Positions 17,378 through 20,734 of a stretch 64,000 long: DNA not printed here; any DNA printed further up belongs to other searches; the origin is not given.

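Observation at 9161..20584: Flx/Hdr-type electron-bifurcation locus with non-canonical composition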

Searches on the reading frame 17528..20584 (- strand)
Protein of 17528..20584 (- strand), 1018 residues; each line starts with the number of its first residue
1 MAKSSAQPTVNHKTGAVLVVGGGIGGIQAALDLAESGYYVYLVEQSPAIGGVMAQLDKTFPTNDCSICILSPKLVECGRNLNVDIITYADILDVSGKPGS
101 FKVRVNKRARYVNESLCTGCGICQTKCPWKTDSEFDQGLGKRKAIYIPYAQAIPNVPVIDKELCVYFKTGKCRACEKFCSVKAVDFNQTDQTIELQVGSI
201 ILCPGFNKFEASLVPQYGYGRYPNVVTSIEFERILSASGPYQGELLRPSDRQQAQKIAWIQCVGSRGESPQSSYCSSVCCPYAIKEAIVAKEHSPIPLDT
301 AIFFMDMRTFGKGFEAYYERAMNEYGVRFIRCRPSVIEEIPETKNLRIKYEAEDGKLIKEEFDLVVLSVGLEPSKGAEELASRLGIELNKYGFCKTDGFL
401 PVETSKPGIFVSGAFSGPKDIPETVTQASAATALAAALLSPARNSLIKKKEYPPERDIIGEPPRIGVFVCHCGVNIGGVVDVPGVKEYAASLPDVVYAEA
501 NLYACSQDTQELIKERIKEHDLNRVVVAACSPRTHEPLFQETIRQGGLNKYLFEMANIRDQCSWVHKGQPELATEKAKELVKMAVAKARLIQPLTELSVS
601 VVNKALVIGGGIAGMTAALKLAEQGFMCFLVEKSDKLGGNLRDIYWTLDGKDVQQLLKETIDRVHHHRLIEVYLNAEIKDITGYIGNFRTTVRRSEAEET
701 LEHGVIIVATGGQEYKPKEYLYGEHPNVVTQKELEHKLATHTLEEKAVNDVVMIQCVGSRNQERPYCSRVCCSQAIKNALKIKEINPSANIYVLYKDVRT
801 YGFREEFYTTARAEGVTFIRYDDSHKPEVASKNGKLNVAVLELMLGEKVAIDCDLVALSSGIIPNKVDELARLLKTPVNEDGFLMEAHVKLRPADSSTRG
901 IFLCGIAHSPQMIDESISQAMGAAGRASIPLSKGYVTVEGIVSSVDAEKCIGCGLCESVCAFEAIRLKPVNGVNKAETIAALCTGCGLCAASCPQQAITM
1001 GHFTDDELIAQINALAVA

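Call 3: search_protein_families(library=pfam, proteins=[window:17528-20584:-], max_evalue=0.001)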
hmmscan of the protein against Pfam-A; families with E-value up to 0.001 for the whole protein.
window:17528-20584:- (1018 aa): 24 families
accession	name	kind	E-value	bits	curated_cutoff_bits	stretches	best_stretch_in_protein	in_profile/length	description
PF07992.20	Pyr_redox_2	-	2e-32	113.2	26.1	3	307-430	178-289/291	Pyridine nucleotide-disulphide oxidoreductase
PF12831.13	FAD_oxidored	-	1.4e-16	61.3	27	2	17-54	2-39/416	FAD dependent oxidoreductase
PF00037.32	Fer4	-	2.5e-16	59.1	21.1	3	945-965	3-23/24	4Fe-4S binding domain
PF13450.12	NAD_binding_8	-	8.4e-16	58.5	21.9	2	607-643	1-37/68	NAD(P)-binding Rossmann-like domain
PF12838.12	Fer4_7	-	7.1e-14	52.4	27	1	949-997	1-52/52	4Fe-4S dicluster domain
PF00890.30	FAD_binding_2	-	2.9e-13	50.2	20.4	2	605-641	2-38/414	FAD binding domain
PF12837.12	Fer4_6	-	6.4e-12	45.3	25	1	944-965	3-24/24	4Fe-4S binding domain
PF14697.11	Fer4_21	-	1.3e-10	41.7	35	1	944-1000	2-59/59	4Fe-4S dicluster domain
PF01266.30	DAO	-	3.1e-10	40.5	27.9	1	605-639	2-37/353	FAD dependent oxidoreductase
PF25160.1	LdpA_Fe-S-bd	-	4.1e-09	36.5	27.6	1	969-1000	14-45/49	LdpA Fe-S cluster-binding domain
PF13738.12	Pyr_redox_3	-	6.8e-09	35.8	30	1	603-713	165-268/305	Pyridine nucleotide-disulphide oxidoreductase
PF03486.20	HI0933_like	-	3.9e-08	33.5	50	0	604-639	2-37/244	HI0933-like protein Rossmann domain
PF13187.11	Fer4_9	-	5e-08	33.3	27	1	949-998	1-52/52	4Fe-4S dicluster domain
PF12797.12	Fer4_2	-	9.3e-08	32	24.5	1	945-961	5-21/22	4Fe-4S binding domain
PF12800.12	Fer4_4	-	1.8e-07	31.3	24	0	948-961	2-15/17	4Fe-4S binding domain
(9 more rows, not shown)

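Call 4: search_protein_families(library=ncbifam, proteins=[window:17528-20584:-], max_evalue=0.001)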
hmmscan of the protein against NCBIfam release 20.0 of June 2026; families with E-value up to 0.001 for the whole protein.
window:17528-20584:- (1018 aa): 172 families (the best 25 are shown)
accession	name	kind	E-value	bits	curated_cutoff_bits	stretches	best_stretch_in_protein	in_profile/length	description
NF040770.1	hetero_SS_HdrA2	exception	0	1044.3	1100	3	15-441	140-562/777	CoB-CoM heterodisulfide reductase HdrA2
NF041778.1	hetero_SS_HdrA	equivalog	8.3e-233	774.6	1400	3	16-447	144-578/771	ferredoxin:CoB-CoM heterodisulfide reductase subunit HdrA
NF041891.1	hdrA_Methbact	equivalog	2.2e-211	704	1300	3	7-436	126-553/762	ferredoxin:CoB-CoM heterodisulfide reductase subunit HdrA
NF009410.0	PRK12771.1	subfamily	1.3e-19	70.2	516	2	602-682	138-216/566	NAD(P)-binding protein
TIGR01372.1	soxA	subfamily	5.8e-15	54.2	1164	1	601-666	167-232/996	sarcosine oxidase subunit alpha family protein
NF041087.1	bile_acid_BaiCD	equivalog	1.3e-14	53.3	825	2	602-678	380-455/642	bile acid Fe-S flavoenzyme BaiCD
NF045637.1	carotdesatCrtDProt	equivalog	3.2e-14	52.4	580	2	17-57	1-41/485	1-hydroxycarotenoid 3,4-desaturase CrtD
TIGR03467.1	HpnE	equivalog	3.4e-14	53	283.05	2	606-644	2-40/430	hydroxysqualene dehydroxylase HpnE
TIGR03997.1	mycofact_OYE_2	equivalog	3.7e-14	52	793.15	2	602-736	379-496/645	mycofactocin system FadH/OYE family oxidoreductase 2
NF005560.0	PRK07233.1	equivalog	3.8e-14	52.4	252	2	17-57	3-43/435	hypothetical protein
NF006021.0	PRK08163.1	equivalog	2e-13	50.1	459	2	13-54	4-45/398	3-hydroxybenzoate 6-monooxygenase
TIGR01350.1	lipoamide_DH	equivalog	3.5e-13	49.1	408.8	0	606-639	5-37/461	dihydrolipoyl dehydrogenase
TIGR03996.1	mycofact_OYE_1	hypoth_equivalog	4e-13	48.7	627.9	2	593-680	363-449/633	mycofactocin system FadH/OYE family oxidoreductase 1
TIGR02734.1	crtI_fam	subfamily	1.7e-12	46.8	238.1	2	605-640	1-36/504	phytoene desaturase family protein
NF045663.1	diclust_near_Sec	equivalog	3.4e-12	45.3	530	2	602-678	106-178/759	pyridine nucleotide-disulfide oxidoreductase/dicluster-binding protein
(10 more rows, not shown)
